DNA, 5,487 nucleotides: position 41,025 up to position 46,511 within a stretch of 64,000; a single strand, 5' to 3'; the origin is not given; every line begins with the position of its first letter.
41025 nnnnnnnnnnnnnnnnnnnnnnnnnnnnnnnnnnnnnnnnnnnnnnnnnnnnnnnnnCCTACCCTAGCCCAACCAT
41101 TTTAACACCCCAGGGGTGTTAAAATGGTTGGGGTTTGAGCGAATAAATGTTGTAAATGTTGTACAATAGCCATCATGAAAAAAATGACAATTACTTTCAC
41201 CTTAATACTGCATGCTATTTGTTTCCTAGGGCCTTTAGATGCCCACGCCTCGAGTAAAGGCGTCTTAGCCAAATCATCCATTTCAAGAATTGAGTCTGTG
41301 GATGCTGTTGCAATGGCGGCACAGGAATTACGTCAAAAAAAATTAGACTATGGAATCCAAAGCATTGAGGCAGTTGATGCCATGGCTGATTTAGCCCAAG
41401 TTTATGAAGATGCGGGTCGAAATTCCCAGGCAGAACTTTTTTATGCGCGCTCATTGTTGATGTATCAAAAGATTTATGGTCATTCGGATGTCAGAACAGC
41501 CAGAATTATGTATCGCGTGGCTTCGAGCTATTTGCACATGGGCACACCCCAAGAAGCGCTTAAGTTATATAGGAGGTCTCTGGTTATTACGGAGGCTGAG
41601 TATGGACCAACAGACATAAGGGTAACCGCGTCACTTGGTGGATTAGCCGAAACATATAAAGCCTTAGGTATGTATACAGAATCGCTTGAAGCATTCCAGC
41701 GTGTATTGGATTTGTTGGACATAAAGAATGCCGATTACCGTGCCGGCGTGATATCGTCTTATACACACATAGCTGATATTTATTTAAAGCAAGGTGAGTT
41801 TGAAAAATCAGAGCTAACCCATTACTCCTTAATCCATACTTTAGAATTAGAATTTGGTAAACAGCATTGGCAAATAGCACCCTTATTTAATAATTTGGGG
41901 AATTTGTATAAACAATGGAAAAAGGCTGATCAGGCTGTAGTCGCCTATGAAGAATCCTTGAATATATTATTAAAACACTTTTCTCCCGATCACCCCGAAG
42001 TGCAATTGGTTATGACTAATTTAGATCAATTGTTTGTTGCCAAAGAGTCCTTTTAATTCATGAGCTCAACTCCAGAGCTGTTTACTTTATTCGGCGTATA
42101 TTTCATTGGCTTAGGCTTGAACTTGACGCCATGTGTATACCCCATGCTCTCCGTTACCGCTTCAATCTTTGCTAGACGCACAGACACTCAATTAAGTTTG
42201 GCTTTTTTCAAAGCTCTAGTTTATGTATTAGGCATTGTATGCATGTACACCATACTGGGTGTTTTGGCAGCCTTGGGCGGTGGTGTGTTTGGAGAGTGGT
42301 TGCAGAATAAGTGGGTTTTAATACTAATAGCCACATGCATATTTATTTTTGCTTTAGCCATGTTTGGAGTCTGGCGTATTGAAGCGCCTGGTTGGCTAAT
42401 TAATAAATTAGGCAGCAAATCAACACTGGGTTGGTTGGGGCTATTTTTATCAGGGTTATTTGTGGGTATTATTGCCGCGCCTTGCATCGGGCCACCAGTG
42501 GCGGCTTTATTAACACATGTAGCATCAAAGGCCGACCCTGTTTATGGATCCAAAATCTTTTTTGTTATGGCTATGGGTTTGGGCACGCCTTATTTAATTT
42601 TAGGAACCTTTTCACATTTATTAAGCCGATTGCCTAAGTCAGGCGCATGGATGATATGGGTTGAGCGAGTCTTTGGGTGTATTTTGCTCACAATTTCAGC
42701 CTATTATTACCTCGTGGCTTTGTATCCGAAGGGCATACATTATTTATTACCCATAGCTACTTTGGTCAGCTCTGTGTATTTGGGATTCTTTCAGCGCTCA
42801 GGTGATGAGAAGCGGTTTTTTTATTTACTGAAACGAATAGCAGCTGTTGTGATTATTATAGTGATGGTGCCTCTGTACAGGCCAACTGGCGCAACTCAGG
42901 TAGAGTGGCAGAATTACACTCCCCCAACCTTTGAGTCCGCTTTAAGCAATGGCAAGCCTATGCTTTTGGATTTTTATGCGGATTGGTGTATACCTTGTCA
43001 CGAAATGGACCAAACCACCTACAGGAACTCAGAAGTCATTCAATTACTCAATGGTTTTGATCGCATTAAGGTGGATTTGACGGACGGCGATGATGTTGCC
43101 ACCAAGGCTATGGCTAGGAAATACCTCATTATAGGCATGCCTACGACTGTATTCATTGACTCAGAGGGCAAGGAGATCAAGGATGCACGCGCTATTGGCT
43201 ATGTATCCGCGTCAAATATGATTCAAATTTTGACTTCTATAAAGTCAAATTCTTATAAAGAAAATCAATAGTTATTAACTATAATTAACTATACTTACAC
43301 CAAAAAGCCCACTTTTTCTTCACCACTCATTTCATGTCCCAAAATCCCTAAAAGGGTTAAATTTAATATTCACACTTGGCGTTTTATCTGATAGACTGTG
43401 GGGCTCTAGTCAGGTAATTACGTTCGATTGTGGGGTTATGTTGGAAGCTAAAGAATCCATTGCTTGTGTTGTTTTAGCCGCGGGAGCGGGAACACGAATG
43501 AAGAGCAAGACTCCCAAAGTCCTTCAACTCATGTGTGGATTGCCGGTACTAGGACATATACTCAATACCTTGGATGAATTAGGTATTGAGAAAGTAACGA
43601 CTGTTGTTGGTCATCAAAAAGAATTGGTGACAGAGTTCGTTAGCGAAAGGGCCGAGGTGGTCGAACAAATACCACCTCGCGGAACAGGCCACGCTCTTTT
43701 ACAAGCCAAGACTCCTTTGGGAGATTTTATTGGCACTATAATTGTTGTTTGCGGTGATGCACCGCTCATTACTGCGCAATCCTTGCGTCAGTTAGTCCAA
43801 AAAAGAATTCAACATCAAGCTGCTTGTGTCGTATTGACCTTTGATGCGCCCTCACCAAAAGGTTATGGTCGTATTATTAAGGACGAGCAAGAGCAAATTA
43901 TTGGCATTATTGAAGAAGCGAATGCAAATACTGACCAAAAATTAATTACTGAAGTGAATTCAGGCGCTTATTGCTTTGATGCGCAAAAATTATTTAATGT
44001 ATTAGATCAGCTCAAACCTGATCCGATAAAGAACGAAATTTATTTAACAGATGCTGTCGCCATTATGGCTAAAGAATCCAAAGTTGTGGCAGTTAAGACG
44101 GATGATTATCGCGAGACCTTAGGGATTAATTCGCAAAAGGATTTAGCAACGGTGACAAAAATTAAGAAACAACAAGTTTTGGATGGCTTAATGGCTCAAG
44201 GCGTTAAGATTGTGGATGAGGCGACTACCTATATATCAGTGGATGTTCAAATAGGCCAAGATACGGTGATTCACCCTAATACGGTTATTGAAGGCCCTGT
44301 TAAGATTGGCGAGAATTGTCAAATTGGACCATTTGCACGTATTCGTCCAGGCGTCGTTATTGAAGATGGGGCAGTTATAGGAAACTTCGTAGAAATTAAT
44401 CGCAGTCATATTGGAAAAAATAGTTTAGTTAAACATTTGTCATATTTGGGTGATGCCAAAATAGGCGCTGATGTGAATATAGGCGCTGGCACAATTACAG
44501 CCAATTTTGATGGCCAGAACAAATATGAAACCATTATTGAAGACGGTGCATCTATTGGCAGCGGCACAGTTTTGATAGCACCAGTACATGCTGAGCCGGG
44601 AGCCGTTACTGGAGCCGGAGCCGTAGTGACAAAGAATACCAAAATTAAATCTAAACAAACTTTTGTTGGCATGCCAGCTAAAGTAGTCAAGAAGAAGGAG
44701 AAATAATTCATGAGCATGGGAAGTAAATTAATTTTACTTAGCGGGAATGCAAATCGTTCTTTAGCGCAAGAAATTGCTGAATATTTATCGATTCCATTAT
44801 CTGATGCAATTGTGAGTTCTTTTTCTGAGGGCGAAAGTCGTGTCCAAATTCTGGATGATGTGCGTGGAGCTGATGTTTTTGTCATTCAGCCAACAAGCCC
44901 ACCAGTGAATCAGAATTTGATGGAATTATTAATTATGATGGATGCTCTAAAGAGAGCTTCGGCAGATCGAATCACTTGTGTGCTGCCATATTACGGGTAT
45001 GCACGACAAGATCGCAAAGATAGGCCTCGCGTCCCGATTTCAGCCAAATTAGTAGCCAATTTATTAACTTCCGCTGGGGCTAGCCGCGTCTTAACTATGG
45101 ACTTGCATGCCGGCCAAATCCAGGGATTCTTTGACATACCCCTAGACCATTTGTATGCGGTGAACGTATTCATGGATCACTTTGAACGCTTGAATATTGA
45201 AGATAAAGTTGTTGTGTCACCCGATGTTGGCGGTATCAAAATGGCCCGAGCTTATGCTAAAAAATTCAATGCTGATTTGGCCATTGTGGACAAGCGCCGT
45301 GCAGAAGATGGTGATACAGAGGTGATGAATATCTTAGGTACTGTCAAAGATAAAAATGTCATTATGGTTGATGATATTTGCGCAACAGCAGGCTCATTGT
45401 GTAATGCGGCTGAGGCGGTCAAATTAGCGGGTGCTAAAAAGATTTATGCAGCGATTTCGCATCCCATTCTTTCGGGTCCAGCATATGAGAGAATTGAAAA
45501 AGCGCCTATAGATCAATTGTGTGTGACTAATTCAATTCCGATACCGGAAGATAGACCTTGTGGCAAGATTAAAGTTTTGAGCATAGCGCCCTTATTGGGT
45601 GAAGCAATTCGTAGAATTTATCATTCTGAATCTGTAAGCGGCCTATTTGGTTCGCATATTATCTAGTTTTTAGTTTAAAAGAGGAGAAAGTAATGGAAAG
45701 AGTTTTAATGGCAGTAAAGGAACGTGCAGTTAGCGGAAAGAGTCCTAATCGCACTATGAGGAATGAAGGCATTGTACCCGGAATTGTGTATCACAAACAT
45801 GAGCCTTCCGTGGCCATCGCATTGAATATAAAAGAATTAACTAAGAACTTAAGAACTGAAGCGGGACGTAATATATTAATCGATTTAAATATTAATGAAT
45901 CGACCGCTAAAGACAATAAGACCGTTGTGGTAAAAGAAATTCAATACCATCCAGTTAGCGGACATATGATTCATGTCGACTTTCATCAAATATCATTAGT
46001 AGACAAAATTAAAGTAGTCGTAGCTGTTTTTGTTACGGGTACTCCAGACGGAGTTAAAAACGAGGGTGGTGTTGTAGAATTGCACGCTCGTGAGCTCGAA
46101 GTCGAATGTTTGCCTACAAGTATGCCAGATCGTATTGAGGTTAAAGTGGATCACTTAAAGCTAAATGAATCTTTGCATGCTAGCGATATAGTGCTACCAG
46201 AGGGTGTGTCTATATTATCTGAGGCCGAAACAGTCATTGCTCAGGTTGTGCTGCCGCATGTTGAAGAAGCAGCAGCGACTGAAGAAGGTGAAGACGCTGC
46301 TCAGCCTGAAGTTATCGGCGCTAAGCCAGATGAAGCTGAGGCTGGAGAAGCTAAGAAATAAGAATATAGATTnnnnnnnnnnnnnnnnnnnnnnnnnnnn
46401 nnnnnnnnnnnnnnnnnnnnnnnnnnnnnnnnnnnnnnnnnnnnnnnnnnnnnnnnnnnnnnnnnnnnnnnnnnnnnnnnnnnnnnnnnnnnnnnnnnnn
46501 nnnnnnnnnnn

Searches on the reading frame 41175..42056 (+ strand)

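Call 20: search_protein_families(library=pfam, proteins=[window:41175-42056:+], max_evalue=0.001)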
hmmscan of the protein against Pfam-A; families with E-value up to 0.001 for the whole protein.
window:41175-42056:+ (293 aa): 13 families
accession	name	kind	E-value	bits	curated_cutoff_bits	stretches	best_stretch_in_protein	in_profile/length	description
PF13424.12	TPR_12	-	1.1e-27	96.4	30.1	2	108-181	2-75/77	Tetratricopeptide repeat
PF13374.12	TPR_10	-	9.8e-24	83.1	27.5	3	108-145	1-38/42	Tetratricopeptide repeat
PF00515.34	TPR_1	-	9.9e-19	66.8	27.8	1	236-262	2-28/34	Tetratricopeptide repeat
PF24885.1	TPR_NPHP3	-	4.1e-17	62.8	100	2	161-264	109-212/239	Nephrocystin-3 TPR domain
PF13181.12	TPR_8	-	2e-16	59.1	25.7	0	236-264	2-30/34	Tetratricopeptide repeat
PF07719.23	TPR_2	-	1e-13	50.7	27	0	156-180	6-30/34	Tetratricopeptide repeat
PF13176.12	TPR_7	-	6.7e-12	44.9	27.9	0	153-180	1-28/36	Tetratricopeptide repeat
PF14559.12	TPR_19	-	5.9e-07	30.2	25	0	67-99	25-57/68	Tetratricopeptide repeat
PF13428.12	TPR_14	-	9.1e-07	29.4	23.5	0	112-136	4-28/44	Tetratricopeptide repeat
PF13174.12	TPR_6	-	4.8e-06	27.3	26.3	0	157-179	6-28/33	Tetratricopeptide repeat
PF13431.12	TPR_17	-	6.1e-06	26.5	24.4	0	231-255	9-33/34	Tetratricopeptide repeat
PF13432.12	TPR_16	-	1.7e-05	25.6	32.7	0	72-137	2-59/65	Tetratricopeptide repeat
PF17874.7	TPR_MalT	-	0.00033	20.5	45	1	119-272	11-158/336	MalT-like TPR region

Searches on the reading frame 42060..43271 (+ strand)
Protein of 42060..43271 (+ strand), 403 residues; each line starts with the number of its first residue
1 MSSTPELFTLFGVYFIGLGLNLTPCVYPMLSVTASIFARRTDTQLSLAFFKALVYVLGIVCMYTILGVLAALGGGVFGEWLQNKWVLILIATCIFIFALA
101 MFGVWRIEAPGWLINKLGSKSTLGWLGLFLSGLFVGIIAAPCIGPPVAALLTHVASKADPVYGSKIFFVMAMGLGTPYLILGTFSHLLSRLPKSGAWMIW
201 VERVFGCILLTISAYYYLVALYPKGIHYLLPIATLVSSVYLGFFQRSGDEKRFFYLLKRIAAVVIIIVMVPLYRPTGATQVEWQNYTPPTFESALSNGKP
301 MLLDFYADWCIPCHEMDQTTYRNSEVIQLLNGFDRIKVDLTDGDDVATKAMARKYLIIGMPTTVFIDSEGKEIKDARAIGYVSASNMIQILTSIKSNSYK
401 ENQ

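Call 20: search_protein_families(library=pfam, proteins=[window:42060-43271:+], max_evalue=0.001)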
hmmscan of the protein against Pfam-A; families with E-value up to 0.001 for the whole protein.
window:42060-43271:+ (403 aa): 6 families
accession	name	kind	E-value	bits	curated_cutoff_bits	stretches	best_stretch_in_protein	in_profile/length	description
PF02683.22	DsbD_TM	-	3.9e-43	147.7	27.1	1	10-215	5-213/219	Cytochrome C biogenesis protein transmembrane domain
PF13098.12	Thioredoxin_2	-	7.5e-12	46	27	1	295-391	2-104/104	Thioredoxin-like domain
PF03190.21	Thioredox_DsbH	-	3e-11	44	27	1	278-380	17-123/163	Protein of unknown function, DUF255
PF13899.12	Thioredoxin_7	-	1.3e-10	41.7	27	1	283-367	2-82/83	Thioredoxin-like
PF00085.26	Thioredoxin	-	5.2e-10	39.7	23.5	1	286-375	5-87/103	Thioredoxin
PF13386.12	DsbD_2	-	7.8e-06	26.3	24.9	1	24-209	12-193/199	Cytochrome C biogenesis protein transmembrane region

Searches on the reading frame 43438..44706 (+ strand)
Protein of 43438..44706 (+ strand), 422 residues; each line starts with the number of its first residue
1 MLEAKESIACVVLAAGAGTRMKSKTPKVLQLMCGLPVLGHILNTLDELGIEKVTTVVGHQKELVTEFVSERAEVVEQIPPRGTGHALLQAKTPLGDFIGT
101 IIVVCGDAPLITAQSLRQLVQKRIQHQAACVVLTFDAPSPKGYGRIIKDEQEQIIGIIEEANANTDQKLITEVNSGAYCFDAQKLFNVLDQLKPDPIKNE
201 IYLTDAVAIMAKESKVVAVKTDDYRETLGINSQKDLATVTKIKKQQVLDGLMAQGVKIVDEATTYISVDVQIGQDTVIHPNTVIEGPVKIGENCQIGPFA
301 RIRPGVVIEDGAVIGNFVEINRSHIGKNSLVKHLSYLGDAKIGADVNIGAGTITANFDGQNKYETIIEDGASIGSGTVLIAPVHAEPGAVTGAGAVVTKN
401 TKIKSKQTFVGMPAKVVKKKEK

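Call 20: search_protein_families(library=pfam, proteins=[window:43438-44706:+], max_evalue=0.001)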
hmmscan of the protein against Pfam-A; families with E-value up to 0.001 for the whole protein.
window:43438-44706:+ (422 aa): 7 families
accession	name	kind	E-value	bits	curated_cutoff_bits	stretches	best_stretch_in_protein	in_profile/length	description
PF00132.30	Hexapep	-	6.1e-26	89.4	27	3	269-303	1-35/36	Bacterial transferase hexapeptide (six repeats)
PF12804.13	NTP_transf_3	-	7.7e-18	65.6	27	1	10-136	1-124/160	MobA-like NTP transferase domain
PF00483.29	NTP_transferase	-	6.1e-14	52.6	21.2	1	11-219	3-219/245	Nucleotidyl transferase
PF25084.1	LbH_EIF2B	-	8.1e-11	42.3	54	1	261-351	13-102/105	EIF2B subunit epsilon LbH domain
PF14602.12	Hexapep_2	-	2.8e-08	33.8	27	1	287-316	1-28/34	Hexapeptide repeat of succinyl-transferase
PF25087.1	GMPPB_C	-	1.3e-06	28.4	39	1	281-331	4-54/110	GMPPB C-terminal domain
PF01128.25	IspD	-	6e-06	26.6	27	1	9-131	2-125/221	2-C-methyl-D-erythritol 4-phosphate cytidylyltransferase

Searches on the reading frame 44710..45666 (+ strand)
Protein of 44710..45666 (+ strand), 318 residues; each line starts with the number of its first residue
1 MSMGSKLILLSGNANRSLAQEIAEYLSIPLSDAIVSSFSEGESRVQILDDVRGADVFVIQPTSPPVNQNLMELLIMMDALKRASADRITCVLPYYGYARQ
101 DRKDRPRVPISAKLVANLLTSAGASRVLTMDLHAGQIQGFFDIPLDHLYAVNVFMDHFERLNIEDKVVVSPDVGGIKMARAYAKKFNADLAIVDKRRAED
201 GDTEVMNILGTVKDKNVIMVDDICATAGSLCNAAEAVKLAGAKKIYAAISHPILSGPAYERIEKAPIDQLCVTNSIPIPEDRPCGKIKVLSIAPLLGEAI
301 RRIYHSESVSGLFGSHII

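Call 20: search_protein_families(library=pfam, proteins=[window:44710-45666:+], max_evalue=0.001)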
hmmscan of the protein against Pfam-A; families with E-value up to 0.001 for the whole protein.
window:44710-45666:+ (318 aa): 3 families
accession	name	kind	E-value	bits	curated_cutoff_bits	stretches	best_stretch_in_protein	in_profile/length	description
PF13793.12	Pribosyltran_N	-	1.4e-56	189.8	25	1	8-123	2-117/117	N-terminal domain of ribose phosphate pyrophosphokinase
PF14572.12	Pribosyl_synth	-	3.4e-26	92.8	27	1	206-313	75-183/184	Phosphoribosyl synthetase-associated domain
PF00156.33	Pribosyltran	-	7.7e-20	71.2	26.3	1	157-251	22-124/158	Phosphoribosyl transferase domain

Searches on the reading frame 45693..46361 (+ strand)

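Call 20: search_protein_families(library=pfam, proteins=[window:45693-46361:+], max_evalue=0.001)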
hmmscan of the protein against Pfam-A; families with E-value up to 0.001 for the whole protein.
window:45693-46361:+ (222 aa): 2 families
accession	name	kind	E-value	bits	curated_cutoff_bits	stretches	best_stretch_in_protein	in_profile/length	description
PF14693.11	Ribosomal_TL5_C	-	6.5e-25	87.8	27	1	105-188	1-83/84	Ribosomal protein TL5, C-terminal domain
PF01386.24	Ribosomal_L25p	-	1.2e-22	80.6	23.6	1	8-97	3-82/82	Ribosomal L25p family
